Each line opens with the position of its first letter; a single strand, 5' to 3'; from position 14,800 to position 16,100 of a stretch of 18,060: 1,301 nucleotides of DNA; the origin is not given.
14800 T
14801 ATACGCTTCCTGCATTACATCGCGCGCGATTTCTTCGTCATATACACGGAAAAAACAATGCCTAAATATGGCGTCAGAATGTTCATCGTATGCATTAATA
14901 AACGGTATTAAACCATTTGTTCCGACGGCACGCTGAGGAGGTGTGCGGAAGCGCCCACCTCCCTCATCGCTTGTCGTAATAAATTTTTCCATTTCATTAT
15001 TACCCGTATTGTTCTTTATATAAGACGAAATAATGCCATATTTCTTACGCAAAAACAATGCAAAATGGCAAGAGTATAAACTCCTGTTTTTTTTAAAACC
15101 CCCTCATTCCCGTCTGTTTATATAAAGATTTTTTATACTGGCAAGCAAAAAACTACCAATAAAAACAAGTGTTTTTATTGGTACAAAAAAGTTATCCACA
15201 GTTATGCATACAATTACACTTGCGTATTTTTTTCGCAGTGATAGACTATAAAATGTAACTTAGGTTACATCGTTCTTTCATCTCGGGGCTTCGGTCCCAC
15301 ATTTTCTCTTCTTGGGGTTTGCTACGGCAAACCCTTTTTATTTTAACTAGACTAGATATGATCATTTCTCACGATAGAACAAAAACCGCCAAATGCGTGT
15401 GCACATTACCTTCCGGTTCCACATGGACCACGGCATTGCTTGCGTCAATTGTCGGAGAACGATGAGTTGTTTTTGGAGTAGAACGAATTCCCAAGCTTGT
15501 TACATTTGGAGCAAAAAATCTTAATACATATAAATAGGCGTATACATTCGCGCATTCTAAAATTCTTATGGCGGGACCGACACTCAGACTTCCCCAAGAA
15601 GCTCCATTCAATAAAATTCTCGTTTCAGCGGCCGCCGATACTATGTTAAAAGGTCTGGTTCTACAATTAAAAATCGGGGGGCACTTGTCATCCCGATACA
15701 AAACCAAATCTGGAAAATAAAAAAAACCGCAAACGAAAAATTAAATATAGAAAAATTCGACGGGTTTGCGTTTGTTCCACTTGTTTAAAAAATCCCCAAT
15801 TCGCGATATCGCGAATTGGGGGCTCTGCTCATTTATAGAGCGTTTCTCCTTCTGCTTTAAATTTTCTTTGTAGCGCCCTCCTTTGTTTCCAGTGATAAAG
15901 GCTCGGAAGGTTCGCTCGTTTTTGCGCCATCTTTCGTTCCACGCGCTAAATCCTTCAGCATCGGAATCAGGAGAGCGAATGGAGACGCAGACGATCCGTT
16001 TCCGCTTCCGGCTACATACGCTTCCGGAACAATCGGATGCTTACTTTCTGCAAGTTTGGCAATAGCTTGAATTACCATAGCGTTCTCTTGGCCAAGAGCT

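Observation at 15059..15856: ~800-bp ORF-free island with raised GC and dense hairpins between the sigma operon and the flotillin gene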

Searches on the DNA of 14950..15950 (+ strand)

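Call 5: search_rna_families(source=window, start=14950, end=15950, threshold=evalue, max_evalue=10, show_alignments=3)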
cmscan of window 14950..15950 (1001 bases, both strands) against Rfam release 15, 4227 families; matches with E-value up to 10: 10.
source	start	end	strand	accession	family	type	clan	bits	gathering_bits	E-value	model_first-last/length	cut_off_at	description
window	15285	15344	+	RF02676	Esr41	Gene; sRNA;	-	21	102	0.24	1-74/74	no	Enterohemorrhagic E. coli sRNA 41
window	15666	15828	+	RF00125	IS128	Gene; sRNA;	-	18.9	80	0.31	1-209/209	no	IS128 RNA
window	15444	15538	+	RF02217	ZNFX1-AS1_3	Gene; lncRNA;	-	18.8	60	3.4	1-87/87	no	ZNFX1 antisense RNA 1 conserved region 3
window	15777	15858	-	RF02621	BSnc120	Gene; sRNA;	-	17.8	114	0.68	1-88/88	no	Brucella sRNA 120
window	15099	15198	-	RF01578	RUF1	Gene; sRNA;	-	17.6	70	1.2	1-264/264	no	Plasmodium RNA of unkown function RUF1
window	15786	15851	-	RF02399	NsiR1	Gene; sRNA;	-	16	39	3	1-60/60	no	Nitrogen stress-induced RNA 1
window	15684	15826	+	RF01402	STnc150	Gene; sRNA;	-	14.1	60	2.3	1-267/267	no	STnc150 Hfq binding RNA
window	14950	14971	-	RF01276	sR53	Gene; snRNA; snoRNA; CD-box;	-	12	49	5.7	1-22/60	3'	Small nucleolar RNA sR53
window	15113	15149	-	RF02350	psRNA6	Gene; sRNA;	-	10.5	60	3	1-333/333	no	Nitrosomonas sRNA psRNA6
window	15714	15784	+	RF01675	CrcZ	Gene; sRNA;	-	8.7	95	9.6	1-398/398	no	Pseudomonas sRNA CrcZ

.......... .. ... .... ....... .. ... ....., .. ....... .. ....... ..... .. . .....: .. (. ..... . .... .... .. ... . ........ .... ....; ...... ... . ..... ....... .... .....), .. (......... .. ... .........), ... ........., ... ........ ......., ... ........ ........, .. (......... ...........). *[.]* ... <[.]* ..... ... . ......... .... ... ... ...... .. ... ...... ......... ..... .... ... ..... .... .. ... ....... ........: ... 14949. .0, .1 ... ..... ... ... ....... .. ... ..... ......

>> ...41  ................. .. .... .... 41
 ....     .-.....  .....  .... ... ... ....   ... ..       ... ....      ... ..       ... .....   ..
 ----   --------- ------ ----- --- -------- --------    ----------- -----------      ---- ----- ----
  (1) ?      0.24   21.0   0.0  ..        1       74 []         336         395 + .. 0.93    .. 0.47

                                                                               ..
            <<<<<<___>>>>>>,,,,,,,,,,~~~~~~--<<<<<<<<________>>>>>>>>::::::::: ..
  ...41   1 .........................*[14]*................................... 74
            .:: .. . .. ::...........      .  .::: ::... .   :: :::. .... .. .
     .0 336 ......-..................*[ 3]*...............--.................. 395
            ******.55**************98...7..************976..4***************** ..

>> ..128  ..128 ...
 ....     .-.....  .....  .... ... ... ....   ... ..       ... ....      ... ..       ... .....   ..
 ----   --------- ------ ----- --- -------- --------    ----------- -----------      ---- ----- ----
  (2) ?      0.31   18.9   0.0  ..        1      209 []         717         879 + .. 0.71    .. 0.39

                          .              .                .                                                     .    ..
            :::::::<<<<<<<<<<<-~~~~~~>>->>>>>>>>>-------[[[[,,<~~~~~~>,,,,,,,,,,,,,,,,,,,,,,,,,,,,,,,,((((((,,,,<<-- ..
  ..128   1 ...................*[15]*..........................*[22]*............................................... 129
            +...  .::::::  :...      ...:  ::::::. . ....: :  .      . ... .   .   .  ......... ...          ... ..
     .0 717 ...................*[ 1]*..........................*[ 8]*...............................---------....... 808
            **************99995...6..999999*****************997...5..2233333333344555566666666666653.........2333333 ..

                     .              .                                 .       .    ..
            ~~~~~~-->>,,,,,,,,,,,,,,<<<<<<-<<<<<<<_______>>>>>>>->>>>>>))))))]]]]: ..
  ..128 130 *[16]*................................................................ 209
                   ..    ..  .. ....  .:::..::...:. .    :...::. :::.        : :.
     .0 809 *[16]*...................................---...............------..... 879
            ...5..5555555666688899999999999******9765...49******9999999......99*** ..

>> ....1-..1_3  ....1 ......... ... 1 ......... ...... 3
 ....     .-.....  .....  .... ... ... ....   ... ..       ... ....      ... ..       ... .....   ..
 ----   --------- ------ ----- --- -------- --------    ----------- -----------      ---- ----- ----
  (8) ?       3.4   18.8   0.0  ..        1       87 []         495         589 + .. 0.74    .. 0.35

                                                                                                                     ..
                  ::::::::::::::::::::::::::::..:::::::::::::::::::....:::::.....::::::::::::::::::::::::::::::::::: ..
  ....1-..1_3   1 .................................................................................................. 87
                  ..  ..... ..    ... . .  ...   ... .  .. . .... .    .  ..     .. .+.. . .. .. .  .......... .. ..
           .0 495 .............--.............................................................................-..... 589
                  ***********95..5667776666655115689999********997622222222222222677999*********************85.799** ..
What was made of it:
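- On tmRNA (ssrA): There is no tmRNA hit even at E<=10 (call 5).
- On Any Rfam 15 family (riboswitches, RNase P, SRP, 6S, sRNAs): The best sub-threshold hits reach 21 bits against a cut-off of 102 (call 5).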

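Call 41: build_rna_model(alignment_id=A4)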
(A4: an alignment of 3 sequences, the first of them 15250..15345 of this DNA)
Model R1 built from alignment A4 (3 sequences, 111 columns); structure: RNAalifold consensus.
model positions 110; base pairs 14; branch points 1; effective number of sequences 1.23; information 0.591 bits per position. Calibrated on 0.2 Mb of random sequence (short: E-values are rough).
structure used (alignment columns):
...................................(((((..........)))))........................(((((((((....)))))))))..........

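Call 43: search_with_rna_model(model_id=R1, sources=[window, L009, L013, L014, L015, L016, L017, L018, L019, L020, L021, L022, L023, L024, L025, L026, L027, L028, L029, L030, L031, L032, L033, L034, L035, L036, L037, L038, L039, L040, L041, L042, L043, L044, L045, L046, L047, L048, L049, L050, L051, L052, L053, L054, L055, L056, L057, L058, L059, L060, L061, L062, L063, L064, L065, L066, L067, L068, L069, L070, L071, L072, L073, L074, L075, L076, L077, L078, L079, L080, L081, L082, L083, L084, L085, L086, L087, L088, L089, L090, L091, L092], max_evalue=10)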
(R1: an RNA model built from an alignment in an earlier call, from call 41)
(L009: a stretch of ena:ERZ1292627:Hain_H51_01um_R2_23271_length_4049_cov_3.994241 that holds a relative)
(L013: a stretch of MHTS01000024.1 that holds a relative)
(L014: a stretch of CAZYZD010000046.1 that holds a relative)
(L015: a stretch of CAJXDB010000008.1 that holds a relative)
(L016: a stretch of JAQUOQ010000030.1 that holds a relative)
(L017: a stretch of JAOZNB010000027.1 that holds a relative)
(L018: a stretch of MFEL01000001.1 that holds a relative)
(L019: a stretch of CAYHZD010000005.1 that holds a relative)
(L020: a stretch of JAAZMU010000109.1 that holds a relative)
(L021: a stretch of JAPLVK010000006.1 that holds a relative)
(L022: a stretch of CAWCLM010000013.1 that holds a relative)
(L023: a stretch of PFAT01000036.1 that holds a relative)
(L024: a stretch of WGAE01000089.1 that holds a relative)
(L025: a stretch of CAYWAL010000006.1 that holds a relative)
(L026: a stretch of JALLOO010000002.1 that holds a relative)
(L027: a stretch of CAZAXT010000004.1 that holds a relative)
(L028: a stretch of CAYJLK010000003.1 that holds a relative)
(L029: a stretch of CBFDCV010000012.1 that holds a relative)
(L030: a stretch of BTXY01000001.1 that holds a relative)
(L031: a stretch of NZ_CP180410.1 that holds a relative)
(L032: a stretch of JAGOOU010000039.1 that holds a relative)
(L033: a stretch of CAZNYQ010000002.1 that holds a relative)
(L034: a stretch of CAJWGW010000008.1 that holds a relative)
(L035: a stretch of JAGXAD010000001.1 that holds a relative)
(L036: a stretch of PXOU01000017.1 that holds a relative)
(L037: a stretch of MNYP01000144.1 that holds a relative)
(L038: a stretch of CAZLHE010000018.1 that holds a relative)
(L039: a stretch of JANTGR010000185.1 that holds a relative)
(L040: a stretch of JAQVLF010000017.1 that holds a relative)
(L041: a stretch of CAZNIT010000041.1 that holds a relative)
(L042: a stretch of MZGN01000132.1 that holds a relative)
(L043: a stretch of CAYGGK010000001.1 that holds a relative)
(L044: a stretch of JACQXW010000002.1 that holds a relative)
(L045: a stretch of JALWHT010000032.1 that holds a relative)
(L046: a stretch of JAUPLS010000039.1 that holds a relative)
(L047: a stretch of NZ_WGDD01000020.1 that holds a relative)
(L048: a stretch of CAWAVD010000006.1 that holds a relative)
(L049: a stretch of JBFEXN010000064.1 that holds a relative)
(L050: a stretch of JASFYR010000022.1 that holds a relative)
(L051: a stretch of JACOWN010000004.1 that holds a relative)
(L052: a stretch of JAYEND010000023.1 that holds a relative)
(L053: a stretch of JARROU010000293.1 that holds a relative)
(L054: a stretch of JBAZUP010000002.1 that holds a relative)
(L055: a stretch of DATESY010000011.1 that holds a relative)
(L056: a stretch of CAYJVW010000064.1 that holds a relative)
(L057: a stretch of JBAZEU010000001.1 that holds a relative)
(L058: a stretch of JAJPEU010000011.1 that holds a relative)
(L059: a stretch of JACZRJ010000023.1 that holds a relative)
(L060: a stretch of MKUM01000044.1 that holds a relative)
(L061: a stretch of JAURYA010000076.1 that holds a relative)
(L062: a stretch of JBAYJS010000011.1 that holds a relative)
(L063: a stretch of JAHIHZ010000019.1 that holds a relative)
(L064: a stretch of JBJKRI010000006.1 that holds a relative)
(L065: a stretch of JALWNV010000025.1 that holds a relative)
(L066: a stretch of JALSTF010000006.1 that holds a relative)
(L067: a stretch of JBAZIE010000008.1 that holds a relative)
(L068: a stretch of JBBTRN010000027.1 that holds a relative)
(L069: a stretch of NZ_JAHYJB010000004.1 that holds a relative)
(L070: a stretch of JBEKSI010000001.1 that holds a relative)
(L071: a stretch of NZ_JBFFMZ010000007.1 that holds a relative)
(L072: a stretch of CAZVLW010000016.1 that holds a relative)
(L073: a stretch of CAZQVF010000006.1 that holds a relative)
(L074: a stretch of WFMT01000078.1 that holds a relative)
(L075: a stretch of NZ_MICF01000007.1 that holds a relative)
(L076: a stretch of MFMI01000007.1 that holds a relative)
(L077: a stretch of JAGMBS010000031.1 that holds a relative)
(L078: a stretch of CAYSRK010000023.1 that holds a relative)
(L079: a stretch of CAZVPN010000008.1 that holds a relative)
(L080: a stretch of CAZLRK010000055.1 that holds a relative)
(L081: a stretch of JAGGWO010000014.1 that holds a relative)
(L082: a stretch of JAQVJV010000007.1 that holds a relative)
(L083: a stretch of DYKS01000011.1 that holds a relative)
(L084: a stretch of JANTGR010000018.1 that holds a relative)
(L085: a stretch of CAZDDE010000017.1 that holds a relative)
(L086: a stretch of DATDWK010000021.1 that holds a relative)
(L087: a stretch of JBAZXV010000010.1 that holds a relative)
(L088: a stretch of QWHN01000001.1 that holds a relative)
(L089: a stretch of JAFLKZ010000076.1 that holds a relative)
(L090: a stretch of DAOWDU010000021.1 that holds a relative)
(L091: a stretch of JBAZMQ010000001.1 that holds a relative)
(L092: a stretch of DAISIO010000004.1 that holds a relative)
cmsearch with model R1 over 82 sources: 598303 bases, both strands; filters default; matches with E-value up to 10: 8.
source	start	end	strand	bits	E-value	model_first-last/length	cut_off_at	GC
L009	1265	1374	+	145.7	5.6e-30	1-110/110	no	0.43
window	15250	15344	+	107.1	4.1e-21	1-110/110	no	0.41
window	10617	10725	+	18.8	0.77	1-110/110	no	0.31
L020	359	445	+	18.5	0.89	1-110/110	no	0.3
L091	6123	6187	+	15.4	4.6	1-110/110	no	0.29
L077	2487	2604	-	15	5.9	1-110/110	no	0.38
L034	1359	1429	+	14.5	7.3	1-110/110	no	0.28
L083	2902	2978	-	14.3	8.1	1-110/110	no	0.32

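Call 44: search_with_rna_model(model_id=R1, sources=[L093, L094, L095, L096, L097, L098, L099, L100, L101, L102, L103, L104, L105, L106, L107, L108, L109, L110, L111, L112, L113, L114, L115, L116, L117, L118, L119, L120, L121, L122, L123, L124, L125, L126, L127, L128, L129, L130, L131, L132, L133, L134, L135, L136, L137, L138, L139, L140, L141, L142, L143, L144, L145, L146, L147, L148, L149, L150, L151, L152, L153, L154, L155, L156, L157, L158, L159, L160, L161, L162, L163, L164, L165, L166, L167, L168, L169, L170, L171, L172], max_evalue=10)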
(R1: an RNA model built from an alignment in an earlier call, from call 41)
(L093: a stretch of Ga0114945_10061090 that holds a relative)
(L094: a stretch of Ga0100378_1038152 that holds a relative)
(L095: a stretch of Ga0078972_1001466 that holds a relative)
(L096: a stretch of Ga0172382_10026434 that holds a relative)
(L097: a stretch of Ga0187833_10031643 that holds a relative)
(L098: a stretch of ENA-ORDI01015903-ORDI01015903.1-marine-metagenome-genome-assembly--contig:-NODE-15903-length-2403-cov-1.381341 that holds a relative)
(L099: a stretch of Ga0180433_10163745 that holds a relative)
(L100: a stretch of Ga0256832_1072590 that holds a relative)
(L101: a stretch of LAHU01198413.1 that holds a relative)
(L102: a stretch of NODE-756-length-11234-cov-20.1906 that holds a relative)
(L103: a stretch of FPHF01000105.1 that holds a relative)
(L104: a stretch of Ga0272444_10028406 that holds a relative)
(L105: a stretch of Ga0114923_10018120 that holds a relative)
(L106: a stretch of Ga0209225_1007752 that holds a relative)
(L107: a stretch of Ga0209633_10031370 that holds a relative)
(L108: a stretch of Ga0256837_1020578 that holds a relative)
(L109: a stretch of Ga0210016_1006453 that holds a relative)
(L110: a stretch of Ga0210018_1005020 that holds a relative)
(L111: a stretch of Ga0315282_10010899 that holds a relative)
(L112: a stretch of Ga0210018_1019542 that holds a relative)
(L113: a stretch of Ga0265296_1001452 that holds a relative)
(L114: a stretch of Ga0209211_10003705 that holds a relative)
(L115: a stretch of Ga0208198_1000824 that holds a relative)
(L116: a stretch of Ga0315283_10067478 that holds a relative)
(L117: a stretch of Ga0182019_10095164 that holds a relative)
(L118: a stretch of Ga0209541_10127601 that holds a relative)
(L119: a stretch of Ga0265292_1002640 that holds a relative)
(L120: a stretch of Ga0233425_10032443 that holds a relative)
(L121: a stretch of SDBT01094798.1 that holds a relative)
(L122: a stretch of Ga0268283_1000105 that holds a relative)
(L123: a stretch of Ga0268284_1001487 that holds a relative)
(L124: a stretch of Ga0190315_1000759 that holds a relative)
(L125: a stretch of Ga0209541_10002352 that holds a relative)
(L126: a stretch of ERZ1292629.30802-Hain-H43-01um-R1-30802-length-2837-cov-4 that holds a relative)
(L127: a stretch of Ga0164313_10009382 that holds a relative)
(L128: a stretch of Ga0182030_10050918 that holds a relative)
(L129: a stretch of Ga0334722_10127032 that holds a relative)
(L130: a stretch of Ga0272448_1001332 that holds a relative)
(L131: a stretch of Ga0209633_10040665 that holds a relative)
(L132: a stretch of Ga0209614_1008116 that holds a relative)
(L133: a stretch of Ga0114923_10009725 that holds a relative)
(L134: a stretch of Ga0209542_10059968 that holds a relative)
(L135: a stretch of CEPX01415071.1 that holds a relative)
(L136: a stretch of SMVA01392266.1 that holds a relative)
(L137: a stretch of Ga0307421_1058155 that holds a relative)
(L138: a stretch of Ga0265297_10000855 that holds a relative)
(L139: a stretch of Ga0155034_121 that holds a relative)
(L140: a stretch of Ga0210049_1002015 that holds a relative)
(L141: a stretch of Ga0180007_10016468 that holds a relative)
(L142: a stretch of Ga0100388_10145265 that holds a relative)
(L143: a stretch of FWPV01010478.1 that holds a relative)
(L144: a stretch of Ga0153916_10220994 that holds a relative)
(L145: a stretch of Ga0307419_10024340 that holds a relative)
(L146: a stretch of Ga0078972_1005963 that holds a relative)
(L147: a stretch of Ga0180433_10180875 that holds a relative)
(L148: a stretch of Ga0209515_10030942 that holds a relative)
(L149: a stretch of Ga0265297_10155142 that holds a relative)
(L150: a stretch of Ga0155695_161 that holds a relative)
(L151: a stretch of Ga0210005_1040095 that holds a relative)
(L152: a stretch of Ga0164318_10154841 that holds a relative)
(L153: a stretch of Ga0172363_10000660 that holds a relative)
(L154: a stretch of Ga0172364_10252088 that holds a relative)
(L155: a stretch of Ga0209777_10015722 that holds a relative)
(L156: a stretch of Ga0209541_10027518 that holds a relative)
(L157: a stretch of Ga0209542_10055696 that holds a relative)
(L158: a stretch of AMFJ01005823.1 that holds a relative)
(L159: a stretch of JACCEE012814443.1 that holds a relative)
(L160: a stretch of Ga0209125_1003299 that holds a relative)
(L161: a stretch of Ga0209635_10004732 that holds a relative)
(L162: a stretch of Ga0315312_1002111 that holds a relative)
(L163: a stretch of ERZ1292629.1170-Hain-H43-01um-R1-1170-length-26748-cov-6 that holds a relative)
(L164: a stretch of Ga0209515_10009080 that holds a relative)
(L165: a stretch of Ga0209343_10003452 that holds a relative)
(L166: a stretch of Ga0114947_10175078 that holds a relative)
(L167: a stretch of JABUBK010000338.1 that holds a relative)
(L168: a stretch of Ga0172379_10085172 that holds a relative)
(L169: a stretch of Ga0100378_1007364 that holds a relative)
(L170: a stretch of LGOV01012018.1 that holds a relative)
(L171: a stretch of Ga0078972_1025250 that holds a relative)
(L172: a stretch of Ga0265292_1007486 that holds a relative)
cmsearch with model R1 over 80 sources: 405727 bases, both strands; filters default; matches with E-value up to 10: 16.
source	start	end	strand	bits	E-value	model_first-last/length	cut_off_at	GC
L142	358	439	+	19.2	0.43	1-110/110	no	0.39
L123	4116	4197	+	17.5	1.1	1-110/110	no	0.32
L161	2740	2812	+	16.5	1.7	1-110/110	no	0.26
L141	5060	5155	+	16.1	2.2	1-110/110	no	0.27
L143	3917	3963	+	16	2.3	1-110/110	no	0.21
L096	219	287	+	15.7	2.6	1-110/110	no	0.32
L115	6254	6326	-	15.6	2.9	1-110/110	no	0.34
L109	5083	5121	-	15.3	3.4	1-110/110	no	0.23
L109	2089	2190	-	14.7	4.5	1-110/110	no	0.31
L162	206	288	+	14.4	5.4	1-110/110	no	0.27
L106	3723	3765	-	14.4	5.5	1-110/110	no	0.26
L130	4099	4185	+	14.3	5.6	1-110/110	no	0.41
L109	6955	7039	+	14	6.7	1-110/110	no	0.26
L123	956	1002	-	13.6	8.2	1-110/110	no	0.28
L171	138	182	-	13.5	8.5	1-110/110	no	0.22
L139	302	375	-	13.4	9.3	1-110/110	no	0.26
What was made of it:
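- A covariance model found nothing near pcm in 160 loci of more distant relatives (best E=0.4; calls 43, 44).
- Tried and rejected: It gave no significant hit in 160 pcm loci (calls 43, 44).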

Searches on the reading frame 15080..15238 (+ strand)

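Call 21: search_protein_families(library=pfam, max_evalue=10, proteins=[window:15080-15238:+])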
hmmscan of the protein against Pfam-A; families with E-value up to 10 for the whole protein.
seq(53 aa): 1 family
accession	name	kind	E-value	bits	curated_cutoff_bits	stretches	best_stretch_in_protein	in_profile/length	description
PF08238.18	Sel1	-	0.13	13.3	30.7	1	18-37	11-30/36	Sel1 repeat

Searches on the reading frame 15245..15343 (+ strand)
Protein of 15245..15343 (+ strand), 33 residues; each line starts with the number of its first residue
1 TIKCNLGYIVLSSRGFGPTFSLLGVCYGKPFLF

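Call 24: search_protein_families(library=pfam, max_evalue=1, proteins=[window:15245-15343:+])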
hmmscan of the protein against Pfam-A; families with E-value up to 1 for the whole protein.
seq(33 aa): 0 families
